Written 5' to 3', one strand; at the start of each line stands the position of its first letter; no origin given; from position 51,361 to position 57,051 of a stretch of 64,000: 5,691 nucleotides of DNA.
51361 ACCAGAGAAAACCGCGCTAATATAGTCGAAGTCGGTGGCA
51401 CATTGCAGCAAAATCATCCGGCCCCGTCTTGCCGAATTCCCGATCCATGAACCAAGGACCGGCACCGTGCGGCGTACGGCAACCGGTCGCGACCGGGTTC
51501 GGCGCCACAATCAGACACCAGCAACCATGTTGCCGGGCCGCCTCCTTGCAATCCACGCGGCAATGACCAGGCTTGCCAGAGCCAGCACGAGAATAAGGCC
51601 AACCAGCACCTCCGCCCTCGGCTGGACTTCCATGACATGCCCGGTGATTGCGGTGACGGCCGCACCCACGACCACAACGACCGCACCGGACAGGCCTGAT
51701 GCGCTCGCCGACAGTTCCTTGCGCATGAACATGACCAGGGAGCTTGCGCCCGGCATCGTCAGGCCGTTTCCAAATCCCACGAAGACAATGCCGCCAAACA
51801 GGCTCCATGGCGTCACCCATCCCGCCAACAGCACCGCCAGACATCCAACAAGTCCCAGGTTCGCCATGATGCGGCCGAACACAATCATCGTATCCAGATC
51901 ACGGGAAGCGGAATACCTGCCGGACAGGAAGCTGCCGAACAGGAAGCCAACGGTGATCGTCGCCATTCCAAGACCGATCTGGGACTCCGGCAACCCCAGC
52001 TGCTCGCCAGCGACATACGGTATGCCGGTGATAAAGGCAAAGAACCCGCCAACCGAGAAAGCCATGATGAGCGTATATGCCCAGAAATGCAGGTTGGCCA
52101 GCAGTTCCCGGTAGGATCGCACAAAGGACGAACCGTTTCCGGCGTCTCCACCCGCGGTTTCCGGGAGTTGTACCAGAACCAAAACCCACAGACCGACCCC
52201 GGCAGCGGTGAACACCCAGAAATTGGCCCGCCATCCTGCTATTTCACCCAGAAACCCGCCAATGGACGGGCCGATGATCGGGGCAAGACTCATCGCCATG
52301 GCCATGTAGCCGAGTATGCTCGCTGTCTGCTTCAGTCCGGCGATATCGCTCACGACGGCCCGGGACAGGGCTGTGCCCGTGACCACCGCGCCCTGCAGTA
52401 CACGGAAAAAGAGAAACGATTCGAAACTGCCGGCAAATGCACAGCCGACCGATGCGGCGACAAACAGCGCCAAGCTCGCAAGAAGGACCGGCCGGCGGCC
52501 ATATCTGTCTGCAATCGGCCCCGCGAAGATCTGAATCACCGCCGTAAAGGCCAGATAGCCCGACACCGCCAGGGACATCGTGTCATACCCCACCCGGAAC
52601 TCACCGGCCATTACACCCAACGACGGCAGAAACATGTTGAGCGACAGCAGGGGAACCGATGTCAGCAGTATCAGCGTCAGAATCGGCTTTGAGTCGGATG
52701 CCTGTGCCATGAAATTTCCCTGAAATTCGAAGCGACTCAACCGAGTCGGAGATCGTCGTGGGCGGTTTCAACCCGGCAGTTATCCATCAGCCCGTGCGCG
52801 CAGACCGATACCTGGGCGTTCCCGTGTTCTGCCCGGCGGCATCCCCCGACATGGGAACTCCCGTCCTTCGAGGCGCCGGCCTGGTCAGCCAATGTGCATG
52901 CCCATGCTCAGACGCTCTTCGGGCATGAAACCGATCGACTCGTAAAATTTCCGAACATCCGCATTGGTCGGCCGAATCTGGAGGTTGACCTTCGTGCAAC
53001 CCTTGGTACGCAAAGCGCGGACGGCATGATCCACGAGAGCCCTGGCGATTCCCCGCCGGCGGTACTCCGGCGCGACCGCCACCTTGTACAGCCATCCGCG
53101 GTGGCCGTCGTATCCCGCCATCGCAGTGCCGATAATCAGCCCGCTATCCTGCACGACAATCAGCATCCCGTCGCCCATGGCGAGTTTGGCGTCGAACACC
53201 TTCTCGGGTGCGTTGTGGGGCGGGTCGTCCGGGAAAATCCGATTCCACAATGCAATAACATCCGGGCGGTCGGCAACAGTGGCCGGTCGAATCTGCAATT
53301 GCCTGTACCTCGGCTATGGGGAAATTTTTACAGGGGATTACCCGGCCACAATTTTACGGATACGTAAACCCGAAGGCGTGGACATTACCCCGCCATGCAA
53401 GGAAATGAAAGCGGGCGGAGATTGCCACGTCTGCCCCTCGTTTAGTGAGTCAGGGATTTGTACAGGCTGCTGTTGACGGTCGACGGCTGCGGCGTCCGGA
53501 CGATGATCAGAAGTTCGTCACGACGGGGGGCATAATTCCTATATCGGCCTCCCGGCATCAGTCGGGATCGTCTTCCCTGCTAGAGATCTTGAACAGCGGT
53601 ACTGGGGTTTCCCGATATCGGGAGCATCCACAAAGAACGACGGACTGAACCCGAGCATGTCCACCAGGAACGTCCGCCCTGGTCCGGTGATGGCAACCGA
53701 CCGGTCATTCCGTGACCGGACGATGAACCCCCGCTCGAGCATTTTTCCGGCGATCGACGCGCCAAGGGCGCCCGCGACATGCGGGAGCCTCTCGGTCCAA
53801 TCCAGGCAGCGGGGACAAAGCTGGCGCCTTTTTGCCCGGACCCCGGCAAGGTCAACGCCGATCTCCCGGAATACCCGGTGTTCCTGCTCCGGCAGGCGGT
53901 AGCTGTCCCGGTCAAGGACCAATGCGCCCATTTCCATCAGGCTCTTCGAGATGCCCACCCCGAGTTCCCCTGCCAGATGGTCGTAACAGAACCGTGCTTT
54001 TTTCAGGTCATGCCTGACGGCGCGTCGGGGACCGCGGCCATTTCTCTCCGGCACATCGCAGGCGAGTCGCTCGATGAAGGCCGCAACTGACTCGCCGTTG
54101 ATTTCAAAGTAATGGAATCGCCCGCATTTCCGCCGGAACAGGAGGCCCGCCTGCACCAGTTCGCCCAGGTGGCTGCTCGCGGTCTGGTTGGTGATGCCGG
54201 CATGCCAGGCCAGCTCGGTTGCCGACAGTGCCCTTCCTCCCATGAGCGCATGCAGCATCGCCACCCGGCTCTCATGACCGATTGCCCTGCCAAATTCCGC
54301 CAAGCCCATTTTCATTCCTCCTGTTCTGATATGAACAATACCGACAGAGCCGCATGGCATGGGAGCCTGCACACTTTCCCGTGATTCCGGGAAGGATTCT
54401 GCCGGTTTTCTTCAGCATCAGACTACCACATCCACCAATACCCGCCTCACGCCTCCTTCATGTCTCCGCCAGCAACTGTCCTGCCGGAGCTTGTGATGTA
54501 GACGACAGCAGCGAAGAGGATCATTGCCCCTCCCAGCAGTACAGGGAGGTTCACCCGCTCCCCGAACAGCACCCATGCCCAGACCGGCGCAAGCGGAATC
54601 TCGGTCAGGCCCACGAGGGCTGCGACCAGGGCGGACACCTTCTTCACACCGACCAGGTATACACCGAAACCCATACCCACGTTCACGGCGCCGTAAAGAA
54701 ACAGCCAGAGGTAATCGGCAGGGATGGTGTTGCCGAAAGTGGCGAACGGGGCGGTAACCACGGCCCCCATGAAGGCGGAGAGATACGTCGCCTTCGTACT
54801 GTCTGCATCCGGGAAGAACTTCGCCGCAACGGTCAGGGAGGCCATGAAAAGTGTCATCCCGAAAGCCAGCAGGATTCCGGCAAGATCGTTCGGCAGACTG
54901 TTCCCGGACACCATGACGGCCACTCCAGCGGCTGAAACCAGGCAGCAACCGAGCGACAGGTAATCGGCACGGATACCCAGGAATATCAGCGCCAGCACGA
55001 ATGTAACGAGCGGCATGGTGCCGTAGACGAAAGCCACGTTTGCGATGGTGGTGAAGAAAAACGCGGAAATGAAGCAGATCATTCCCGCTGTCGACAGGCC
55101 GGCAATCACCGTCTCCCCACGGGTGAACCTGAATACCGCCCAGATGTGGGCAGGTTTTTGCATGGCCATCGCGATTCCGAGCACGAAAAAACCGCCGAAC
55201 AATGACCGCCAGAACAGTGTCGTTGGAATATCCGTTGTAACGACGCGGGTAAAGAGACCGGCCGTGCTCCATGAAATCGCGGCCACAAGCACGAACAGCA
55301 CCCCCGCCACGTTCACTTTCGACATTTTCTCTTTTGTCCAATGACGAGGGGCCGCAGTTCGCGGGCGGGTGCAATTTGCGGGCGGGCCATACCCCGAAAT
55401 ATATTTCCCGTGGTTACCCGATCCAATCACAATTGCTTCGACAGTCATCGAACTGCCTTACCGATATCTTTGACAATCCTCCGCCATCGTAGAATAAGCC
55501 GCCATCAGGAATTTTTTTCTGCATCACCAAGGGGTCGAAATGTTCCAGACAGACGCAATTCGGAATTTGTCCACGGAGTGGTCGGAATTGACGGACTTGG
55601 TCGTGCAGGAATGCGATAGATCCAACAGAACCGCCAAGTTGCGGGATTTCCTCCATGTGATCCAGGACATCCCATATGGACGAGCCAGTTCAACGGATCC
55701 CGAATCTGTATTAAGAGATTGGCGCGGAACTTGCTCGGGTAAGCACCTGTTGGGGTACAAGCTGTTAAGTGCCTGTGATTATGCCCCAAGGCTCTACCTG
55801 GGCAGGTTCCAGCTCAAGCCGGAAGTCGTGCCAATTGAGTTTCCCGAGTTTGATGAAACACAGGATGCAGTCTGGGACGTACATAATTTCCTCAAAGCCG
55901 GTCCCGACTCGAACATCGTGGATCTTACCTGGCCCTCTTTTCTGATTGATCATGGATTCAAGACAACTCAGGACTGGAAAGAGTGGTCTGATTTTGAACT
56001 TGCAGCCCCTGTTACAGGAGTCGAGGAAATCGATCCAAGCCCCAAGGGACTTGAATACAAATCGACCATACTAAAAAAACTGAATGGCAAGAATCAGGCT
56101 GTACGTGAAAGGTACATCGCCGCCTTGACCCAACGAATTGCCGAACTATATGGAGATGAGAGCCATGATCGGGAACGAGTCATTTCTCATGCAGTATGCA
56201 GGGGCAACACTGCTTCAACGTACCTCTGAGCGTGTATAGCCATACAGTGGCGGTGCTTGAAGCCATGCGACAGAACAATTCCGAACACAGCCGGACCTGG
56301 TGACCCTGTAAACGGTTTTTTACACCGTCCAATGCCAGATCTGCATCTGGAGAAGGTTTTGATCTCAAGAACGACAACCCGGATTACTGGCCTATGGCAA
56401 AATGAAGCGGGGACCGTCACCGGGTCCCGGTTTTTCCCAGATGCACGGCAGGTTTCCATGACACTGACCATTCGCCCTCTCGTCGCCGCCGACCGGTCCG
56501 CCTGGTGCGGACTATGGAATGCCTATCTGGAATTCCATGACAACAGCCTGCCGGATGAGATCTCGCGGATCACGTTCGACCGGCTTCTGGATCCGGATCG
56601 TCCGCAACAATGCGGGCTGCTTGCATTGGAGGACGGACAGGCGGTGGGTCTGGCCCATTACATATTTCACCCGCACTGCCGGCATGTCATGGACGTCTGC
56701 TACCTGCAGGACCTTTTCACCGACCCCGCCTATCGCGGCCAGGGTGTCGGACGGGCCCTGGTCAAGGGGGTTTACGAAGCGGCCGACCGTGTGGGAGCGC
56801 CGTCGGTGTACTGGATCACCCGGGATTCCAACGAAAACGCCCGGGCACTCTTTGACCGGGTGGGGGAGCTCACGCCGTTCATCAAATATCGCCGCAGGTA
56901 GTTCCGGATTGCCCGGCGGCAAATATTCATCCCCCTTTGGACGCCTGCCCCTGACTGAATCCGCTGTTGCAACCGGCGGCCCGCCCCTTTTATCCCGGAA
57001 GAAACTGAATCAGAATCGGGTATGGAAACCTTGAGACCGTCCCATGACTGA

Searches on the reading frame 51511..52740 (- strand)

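Call 29: search_protein_families(library=pfam, proteins=[window:51511-52740:-], max_evalue=0.00001)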
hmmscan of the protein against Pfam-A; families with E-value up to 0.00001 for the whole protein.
window:51511-52740:- (409 aa): 2 families
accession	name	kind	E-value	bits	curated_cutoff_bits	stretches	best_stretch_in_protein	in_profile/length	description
PF07690.21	MFS_1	-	1.3e-43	149.7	33.4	1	27-361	5-344/347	Major Facilitator Superfamily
PF00083.30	Sugar_tr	-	8.4e-08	31.9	22.3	1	54-195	47-194/452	Sugar (and other) transporter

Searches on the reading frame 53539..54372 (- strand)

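Call 29: search_protein_families(library=pfam, proteins=[window:53539-54372:-], max_evalue=0.00001)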
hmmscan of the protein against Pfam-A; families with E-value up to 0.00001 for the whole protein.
window:53539-54372:- (277 aa): 2 families
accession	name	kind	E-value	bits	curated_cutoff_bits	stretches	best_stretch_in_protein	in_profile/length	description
PF12840.13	HTH_20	-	1e-09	38.7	27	1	32-78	2-48/51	Helix-turn-helix domain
PF12802.13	MarR_2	-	3.3e-07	30.8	27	0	38-83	9-55/61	MarR family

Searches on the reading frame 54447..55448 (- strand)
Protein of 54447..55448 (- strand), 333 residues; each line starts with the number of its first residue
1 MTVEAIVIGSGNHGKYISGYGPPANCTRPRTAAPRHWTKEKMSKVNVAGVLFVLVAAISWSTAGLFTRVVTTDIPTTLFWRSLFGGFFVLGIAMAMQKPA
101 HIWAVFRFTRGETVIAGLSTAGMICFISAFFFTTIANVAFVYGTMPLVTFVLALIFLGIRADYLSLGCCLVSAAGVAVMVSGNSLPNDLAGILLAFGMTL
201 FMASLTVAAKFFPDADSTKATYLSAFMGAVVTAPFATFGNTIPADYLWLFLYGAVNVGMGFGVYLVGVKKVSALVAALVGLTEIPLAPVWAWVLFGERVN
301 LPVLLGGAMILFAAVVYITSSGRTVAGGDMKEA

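Call 29: search_protein_families(library=pfam, proteins=[window:54447-55448:-], max_evalue=0.00001)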
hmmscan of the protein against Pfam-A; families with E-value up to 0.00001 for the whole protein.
window:54447-55448:- (333 aa): 1 family
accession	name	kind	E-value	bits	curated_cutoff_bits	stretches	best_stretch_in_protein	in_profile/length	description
PF00892.27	EamA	-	1.1e-24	87.7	28.2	2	190-317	2-133/135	EamA-like transporter family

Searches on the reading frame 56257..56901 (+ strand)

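Call 33: search_protein_families(library=pfam, proteins=[window:56257-56901:+], max_evalue=0.001)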
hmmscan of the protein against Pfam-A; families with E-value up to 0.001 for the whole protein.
window:56257-56901:+ (214 aa): 6 families
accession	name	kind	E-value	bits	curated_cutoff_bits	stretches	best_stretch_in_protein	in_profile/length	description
PF00583.31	Acetyltransf_1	-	1.6e-17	64.3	20.7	1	87-203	5-115/116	Acetyltransferase (GNAT) family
PF13508.13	Acetyltransf_7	-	1.1e-10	42.1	27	1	121-203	6-81/84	Acetyltransferase (GNAT) domain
PF13302.13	Acetyltransf_3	-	9.2e-06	26.8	25.4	1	70-203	2-136/138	Acetyltransferase (GNAT) domain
PF13673.13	Acetyltransf_10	-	1.3e-05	25.6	23.6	1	121-203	34-106/128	Acetyltransferase (GNAT) domain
PF14542.12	Acetyltransf_CG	-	0.00018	22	30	1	127-178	9-55/80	GCN5-related N-acetyl-transferase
PF08445.16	FR47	-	0.00046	20.6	22.1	1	146-203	20-76/86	FR47-like protein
